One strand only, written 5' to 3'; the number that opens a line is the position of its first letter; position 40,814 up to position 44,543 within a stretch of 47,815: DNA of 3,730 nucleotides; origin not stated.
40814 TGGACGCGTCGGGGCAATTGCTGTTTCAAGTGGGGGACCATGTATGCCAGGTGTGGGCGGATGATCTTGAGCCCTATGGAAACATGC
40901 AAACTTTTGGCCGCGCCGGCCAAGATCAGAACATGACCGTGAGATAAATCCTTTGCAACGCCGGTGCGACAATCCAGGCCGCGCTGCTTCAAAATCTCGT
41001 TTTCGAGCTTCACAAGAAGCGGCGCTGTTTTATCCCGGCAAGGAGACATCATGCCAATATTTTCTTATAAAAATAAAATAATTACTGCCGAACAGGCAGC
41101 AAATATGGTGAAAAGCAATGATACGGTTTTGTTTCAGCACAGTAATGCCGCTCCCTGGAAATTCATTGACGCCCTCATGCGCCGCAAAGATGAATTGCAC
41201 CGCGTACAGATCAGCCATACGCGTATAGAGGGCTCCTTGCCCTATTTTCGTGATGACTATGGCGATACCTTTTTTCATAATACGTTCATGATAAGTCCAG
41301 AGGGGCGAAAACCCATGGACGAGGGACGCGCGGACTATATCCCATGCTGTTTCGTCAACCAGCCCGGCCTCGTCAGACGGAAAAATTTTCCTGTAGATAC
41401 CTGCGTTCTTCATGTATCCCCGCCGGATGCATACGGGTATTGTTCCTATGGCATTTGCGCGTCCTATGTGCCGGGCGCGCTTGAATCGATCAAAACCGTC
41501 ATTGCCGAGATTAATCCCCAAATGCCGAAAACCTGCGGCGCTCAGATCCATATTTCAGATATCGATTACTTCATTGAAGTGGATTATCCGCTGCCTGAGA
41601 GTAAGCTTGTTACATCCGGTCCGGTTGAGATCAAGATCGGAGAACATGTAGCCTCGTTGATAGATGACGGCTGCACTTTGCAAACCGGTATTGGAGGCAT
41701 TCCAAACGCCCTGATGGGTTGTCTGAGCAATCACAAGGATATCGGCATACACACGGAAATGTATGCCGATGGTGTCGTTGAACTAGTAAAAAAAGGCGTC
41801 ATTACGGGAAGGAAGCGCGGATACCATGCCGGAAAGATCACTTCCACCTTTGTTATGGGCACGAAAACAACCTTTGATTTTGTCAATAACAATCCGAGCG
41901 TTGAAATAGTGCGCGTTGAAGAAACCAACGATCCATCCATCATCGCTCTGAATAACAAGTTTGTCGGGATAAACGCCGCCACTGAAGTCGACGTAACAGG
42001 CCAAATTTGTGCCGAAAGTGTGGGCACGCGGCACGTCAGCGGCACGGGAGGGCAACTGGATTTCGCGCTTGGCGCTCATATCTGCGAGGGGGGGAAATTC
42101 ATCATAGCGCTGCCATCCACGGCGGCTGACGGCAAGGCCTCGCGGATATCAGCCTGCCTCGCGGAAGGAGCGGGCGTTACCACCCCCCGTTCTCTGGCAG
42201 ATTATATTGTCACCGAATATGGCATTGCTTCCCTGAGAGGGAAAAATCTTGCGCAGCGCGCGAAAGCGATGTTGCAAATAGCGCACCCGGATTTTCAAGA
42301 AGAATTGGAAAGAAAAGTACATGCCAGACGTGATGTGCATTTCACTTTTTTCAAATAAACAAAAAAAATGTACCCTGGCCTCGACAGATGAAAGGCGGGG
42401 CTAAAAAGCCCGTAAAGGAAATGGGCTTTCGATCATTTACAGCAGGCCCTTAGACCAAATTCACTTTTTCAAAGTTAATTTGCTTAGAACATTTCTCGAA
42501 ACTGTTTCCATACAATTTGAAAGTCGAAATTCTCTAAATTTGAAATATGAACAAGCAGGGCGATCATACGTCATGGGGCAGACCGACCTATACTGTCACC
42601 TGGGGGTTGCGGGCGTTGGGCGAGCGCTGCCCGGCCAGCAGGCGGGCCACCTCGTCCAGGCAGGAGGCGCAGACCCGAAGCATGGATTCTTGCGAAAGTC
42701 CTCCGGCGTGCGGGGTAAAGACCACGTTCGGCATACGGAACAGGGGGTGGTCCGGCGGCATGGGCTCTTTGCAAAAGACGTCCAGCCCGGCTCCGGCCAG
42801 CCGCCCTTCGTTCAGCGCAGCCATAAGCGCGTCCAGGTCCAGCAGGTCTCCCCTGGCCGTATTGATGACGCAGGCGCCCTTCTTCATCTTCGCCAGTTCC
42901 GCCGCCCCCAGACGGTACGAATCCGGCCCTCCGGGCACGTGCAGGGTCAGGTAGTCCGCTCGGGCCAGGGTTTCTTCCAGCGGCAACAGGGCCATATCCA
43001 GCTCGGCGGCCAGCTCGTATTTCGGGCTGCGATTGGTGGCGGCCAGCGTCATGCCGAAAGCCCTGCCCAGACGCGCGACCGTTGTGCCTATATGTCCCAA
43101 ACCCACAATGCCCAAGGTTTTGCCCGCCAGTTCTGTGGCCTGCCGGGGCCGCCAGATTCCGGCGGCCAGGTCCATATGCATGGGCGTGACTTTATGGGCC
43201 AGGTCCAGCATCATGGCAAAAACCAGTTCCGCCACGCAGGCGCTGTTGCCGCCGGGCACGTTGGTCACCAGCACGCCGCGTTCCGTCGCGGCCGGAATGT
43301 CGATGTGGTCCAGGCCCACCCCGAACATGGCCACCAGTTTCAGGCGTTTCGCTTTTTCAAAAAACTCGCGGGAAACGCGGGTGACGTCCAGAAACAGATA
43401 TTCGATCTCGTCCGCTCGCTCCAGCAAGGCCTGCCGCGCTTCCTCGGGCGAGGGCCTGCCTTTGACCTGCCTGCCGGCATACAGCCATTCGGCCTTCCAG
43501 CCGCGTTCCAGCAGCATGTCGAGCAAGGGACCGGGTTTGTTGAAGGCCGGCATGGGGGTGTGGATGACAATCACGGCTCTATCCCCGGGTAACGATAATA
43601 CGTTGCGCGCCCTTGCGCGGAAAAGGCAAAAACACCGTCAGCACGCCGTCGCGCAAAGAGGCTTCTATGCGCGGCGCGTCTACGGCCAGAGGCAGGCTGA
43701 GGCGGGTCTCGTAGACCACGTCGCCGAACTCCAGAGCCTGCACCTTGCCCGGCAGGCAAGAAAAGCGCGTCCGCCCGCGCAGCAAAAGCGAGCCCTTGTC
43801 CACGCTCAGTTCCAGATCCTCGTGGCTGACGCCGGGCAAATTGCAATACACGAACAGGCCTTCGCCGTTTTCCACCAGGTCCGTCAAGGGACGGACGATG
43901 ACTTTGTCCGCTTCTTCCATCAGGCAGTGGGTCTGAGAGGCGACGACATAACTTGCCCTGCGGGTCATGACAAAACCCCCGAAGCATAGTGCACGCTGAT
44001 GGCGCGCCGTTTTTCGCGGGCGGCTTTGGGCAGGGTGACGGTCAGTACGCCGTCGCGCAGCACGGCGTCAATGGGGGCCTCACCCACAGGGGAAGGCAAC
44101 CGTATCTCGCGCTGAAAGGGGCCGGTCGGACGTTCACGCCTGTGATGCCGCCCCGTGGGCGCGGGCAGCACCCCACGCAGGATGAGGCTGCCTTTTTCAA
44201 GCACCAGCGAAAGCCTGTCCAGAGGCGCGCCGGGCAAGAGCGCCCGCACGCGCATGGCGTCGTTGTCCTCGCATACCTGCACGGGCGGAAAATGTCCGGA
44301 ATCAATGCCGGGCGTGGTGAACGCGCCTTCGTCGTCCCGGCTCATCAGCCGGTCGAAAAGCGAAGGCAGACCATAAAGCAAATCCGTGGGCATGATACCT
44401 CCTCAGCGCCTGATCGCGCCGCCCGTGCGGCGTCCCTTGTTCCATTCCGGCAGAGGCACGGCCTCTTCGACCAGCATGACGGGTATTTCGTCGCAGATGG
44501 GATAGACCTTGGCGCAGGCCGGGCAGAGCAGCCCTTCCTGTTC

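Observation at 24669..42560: Low-G+C island of about 18 kb: a split Na+-translocating biotin decarboxylase wired to a crotonyl-CoA-to-acetyl-CoA module, two CoA-transferases, a TTT transporter, LysR and its own BirA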

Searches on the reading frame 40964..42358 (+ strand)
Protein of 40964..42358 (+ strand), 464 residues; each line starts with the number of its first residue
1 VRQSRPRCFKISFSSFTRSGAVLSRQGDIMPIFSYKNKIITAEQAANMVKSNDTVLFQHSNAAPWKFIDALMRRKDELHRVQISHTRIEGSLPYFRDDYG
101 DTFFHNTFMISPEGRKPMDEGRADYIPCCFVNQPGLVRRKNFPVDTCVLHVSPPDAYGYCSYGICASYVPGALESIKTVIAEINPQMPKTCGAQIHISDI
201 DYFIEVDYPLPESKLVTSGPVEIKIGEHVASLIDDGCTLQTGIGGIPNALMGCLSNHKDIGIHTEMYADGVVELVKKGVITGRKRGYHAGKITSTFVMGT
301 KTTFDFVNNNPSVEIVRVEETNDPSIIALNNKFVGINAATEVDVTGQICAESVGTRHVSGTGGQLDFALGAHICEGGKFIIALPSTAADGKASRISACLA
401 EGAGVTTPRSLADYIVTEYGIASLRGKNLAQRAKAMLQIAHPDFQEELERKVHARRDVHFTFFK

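Call 4: search_protein_families(library=pfam, proteins=[window:40964-42358:+])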
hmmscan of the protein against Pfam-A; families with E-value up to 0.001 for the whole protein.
window:40964-42358:+ (464 aa): 2 families
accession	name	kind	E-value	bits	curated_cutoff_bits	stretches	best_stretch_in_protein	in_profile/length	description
PF13336.12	AcetylCoA_hyd_C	-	5.6e-59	198.9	23.7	1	299-451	1-153/154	Acetyl-CoA hydrolase/transferase C-terminal domain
PF02550.21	AcetylCoA_hydro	-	1.1e-15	58.7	24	1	35-205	5-188/198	Acetyl-CoA hydrolase/transferase N-terminal domain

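Call 6: search_protein_families(library=ncbifam, proteins=[window:40964-42358:+], max_evalue=0.00001)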
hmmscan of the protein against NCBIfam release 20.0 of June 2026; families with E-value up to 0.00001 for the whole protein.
window:40964-42358:+ (464 aa): 4 families
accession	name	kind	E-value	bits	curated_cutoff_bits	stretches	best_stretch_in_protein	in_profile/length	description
TIGR03948.1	butyr_acet_CoA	equivalog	7.1e-93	311.8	674.8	1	34-451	5-433/445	butyryl-CoA:acetate CoA-transferase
NF053666.1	BtrAceCoATfers1341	equivalog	3.1e-27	95.6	740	1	235-458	250-465/492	butyryl-CoA:acetate CoA transferase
TIGR03458.1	YgfH_subfam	subfamily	2e-23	82.8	658.7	1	233-452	249-459/489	succinate CoA transferase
NF053853.1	ScActCoATferScpC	equivalog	4.4e-20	71.9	500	1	236-451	256-462/493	succinyl-CoA:acetate CoA-transferase ScpC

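Call 48: search_solved_structures(query=window:40964-42358:+, max_evalue=1e-10)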
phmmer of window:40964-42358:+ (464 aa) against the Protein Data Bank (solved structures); distinct sequences matched with E-value up to 1e-10: 19.
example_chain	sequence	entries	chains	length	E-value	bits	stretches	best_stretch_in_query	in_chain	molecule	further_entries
3eh7_A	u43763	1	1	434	5.2e-120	404.7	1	33-453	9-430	4-hydroxybutyrate CoA-transferase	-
9vag_F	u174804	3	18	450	1.8e-115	389.8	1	34-449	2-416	4-hydroxybutyrate coenzyme A transferase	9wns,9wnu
3d3u_A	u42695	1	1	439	1.9e-111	376.5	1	35-458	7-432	4-hydroxybutyrate CoA-transferase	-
3gk7_A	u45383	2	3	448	2.6e-109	369.5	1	35-460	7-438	4-Hydroxybutyrate CoA-transferase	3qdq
2oas_A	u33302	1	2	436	3.9e-106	359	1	42-451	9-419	4-hydroxybutyrate coenzyme A transferase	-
4n8j_A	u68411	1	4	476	7.5e-72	245.9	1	20-450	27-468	Putative 4-hydroxybutyrate coenzyme A transferase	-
4n8i_A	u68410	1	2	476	9.4e-72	245.6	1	21-450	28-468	4-hydroxybutyrate coenzyme A transferase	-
4n8h_A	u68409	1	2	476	1.3e-71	245.1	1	115-450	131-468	4-hydroxybutyrate coenzyme A transferase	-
3qli_A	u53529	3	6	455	2e-71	244.5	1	119-450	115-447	Coenzyme A transferase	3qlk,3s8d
4n8l_A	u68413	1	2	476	2.4e-71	244.3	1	21-450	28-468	Putative 4-hydroxybutyrate coenzyme A transferase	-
4n8k_A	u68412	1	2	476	6.2e-71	242.9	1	21-450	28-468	Putative 4-hydroxybutyrate coenzyme A transferase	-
2nvv_A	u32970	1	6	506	5.3e-20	75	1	232-449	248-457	Acetyl-CoA hydrolase/transferase family protein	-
2g39_A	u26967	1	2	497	4.9e-13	52.1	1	238-448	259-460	Acetyl-CoA hydrolase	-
4eud_A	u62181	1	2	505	2.8e-12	49.6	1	238-449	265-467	Succinyl-CoA:acetate coenzyme A transferase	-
4eu8_A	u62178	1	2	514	2.9e-12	49.5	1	238-449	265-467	Succinyl-CoA:acetate coenzyme A transferase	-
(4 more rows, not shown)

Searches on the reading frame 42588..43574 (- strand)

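Call 15: search_protein_families(library=pfam, proteins=[window:42588-43574:-], max_evalue=0.00001)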
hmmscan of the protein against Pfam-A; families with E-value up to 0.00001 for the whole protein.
window:42588-43574:- (328 aa): 2 families
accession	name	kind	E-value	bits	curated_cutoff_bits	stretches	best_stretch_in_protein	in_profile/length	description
PF02826.25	2-Hacid_dh_C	-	5.5e-54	182.7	25.1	1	119-291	1-178/178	D-isomer specific 2-hydroxyacid dehydrogenase, NAD binding domain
PF00389.36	2-Hacid_dh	-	5.3e-25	88.1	24.6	1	44-321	27-132/134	D-isomer specific 2-hydroxyacid dehydrogenase, catalytic domain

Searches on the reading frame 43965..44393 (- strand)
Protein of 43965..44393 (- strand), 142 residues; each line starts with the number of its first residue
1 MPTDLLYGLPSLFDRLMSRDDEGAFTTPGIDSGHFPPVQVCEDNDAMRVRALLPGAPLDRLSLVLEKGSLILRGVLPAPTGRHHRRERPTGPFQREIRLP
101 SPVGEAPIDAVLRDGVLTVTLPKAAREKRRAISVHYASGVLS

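Call 15: search_protein_families(library=pfam, proteins=[window:43965-44393:-], max_evalue=0.00001)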
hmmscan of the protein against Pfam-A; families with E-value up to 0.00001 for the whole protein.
window:43965-44393:- (142 aa): 1 family
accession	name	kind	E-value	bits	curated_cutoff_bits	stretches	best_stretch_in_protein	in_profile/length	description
PF00011.27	HSP20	-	5.2e-12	46.2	20.8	1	41-134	3-101/102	Hsp20/alpha crystallin family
